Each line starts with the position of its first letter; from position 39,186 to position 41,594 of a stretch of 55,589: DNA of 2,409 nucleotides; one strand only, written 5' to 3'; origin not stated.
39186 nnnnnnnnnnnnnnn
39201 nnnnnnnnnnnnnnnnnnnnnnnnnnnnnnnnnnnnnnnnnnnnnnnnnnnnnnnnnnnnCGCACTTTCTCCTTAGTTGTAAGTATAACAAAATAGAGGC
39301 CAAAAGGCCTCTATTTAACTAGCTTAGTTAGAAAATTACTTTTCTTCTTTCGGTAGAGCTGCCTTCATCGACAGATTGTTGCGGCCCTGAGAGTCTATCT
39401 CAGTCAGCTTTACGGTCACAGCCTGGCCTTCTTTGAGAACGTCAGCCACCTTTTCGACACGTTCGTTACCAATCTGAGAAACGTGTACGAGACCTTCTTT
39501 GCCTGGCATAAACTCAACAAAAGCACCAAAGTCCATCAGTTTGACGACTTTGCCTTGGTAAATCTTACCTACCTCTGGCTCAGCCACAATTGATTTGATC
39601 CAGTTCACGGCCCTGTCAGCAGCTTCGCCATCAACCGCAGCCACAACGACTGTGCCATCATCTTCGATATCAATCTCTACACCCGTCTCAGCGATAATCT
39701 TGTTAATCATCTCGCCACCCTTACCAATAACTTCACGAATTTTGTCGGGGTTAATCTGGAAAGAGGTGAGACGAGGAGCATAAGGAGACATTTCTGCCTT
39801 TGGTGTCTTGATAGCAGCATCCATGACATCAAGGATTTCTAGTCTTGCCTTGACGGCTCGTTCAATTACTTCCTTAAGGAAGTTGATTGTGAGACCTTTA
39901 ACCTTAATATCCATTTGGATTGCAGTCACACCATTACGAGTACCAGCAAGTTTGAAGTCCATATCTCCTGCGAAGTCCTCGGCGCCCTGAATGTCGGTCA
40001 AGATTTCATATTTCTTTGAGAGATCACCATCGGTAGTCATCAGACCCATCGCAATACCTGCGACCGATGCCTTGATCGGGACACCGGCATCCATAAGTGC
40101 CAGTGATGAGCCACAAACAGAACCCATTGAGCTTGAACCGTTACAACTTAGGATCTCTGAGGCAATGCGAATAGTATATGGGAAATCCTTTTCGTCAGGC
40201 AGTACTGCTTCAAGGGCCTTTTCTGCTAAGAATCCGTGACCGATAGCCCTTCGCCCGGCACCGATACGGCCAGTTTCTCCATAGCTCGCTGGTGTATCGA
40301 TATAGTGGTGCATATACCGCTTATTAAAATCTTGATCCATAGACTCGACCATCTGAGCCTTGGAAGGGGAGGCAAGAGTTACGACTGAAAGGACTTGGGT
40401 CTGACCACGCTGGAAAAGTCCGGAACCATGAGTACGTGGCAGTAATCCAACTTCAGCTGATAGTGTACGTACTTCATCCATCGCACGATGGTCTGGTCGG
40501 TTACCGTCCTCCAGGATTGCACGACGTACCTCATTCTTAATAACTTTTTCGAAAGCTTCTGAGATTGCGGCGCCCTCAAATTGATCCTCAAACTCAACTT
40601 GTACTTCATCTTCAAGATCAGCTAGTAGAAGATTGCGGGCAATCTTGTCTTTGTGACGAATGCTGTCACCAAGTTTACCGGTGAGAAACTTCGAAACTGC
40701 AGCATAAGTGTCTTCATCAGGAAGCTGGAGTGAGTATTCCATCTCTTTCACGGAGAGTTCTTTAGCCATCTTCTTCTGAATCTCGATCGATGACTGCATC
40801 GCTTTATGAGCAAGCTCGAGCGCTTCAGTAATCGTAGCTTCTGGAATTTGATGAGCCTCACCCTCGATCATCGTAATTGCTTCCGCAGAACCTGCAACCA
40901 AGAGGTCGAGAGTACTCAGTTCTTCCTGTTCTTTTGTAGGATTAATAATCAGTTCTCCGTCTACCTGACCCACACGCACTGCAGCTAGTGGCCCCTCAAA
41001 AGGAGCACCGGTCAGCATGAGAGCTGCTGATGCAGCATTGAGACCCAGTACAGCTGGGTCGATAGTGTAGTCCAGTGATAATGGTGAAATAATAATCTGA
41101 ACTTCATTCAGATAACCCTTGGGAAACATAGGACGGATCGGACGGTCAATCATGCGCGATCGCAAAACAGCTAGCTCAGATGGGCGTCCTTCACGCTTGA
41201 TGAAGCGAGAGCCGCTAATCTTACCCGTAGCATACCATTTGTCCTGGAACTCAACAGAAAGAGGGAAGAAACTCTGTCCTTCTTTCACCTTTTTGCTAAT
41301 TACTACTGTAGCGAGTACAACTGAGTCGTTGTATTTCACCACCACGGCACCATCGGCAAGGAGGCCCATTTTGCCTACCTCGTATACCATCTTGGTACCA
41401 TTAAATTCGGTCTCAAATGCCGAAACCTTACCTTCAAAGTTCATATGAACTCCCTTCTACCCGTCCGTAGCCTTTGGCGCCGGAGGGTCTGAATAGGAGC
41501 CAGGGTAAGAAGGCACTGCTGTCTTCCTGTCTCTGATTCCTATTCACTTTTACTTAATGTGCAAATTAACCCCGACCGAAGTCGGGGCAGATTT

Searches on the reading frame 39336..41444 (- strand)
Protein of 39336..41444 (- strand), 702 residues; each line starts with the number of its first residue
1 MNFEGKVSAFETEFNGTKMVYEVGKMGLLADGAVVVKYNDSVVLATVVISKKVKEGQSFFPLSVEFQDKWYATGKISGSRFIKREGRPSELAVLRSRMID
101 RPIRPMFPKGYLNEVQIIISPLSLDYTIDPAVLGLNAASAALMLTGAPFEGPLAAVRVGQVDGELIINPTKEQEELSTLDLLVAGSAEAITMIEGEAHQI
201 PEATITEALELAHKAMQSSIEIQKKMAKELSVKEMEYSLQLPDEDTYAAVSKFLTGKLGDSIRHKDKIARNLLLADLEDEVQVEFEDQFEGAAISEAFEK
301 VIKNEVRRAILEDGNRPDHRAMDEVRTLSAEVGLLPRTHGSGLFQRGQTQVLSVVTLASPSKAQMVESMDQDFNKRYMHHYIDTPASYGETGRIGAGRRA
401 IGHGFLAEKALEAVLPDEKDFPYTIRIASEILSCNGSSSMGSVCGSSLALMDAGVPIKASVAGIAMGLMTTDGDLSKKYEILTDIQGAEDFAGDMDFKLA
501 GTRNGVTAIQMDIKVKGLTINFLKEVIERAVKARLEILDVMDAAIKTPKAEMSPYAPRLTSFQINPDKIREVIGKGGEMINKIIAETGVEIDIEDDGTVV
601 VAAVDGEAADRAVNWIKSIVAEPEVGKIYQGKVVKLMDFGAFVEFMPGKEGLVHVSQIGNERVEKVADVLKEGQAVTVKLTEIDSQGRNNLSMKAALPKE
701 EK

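Call 49: search_protein_families(library=ncbifam, proteins=[window:39336-41444:-], max_evalue=1e-10)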
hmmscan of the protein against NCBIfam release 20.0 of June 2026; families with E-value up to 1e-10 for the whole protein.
window:39336-41444:- (702 aa): 16 families
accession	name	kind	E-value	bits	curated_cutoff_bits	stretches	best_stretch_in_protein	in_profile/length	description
NF008805.1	PRK11824.1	equivalog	3.2e-271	901.6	471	1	10-695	2-682/683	polyribonucleotide nucleotidyltransferase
TIGR03591.1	polynuc_phos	equivalog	7.9e-269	893.8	525.05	1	14-695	2-688/689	polyribonucleotide nucleotidyltransferase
TIGR02696.1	pppGpp_PNP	exception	1.9e-194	648.1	1106.75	1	16-690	16-717/720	guanosine pentaphosphate synthetase I/polyribonucleotide nucleotidyltransferase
TIGR02065.1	ECX1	equivalog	2.4e-30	105.6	318.7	1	309-546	2-227/230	exosome complex exonuclease Rrp41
NF005208.0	PRK06676.1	equivalog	2.7e-23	82.6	368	1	619-701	272-355/391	30S ribosomal protein S1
NF000907.0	PRK00087.1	equivalog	3.6e-20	71.7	624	1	621-699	559-638/671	bifunctional 4-hydroxy-3-methylbut-2-enyl diphosphate reductase/30S ribosomal protein S1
NF010379.0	PRK13806.1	equivalog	4e-18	65.3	648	1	619-696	286-365/491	30S ribosomal protein S1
NF006363.0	PRK08582.1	equivalog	4.8e-17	62.4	171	1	624-701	4-81/140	S1 domain-containing RNA-binding protein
NF004473.0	PRK05807.1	equivalog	5.4e-17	62.4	178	1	624-700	4-79/136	S1 domain-containing RNA-binding protein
NF005973.0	PRK08059.1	equivalog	1.7e-16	60.5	148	1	623-699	5-82/123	S1 domain-containing post-transcriptional regulator GSP13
NF004952.0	PRK06299.1-2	equivalog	1.1e-15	57.1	524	1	619-694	297-374/580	30S ribosomal protein S1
NF040579.1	S1_dom_CvfD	subfamily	6.8e-15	55.3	117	1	624-698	2-77/113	CvfD/Ygs/GSP13 family RNA-binding post-transcriptional regulator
NF005911.0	PRK07899.1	equivalog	1.5e-13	50.3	691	1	621-696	289-365/486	30S ribosomal protein S1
NF040578.1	S1_dom_Ygs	exception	8.9e-12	45.2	175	1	625-695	7-77/122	S1 domain-containing post-transcriptional regulator Ygs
NF004953.0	PRK06299.1-3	equivalog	1e-11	43.9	720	1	618-694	291-369/580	30S ribosomal protein S1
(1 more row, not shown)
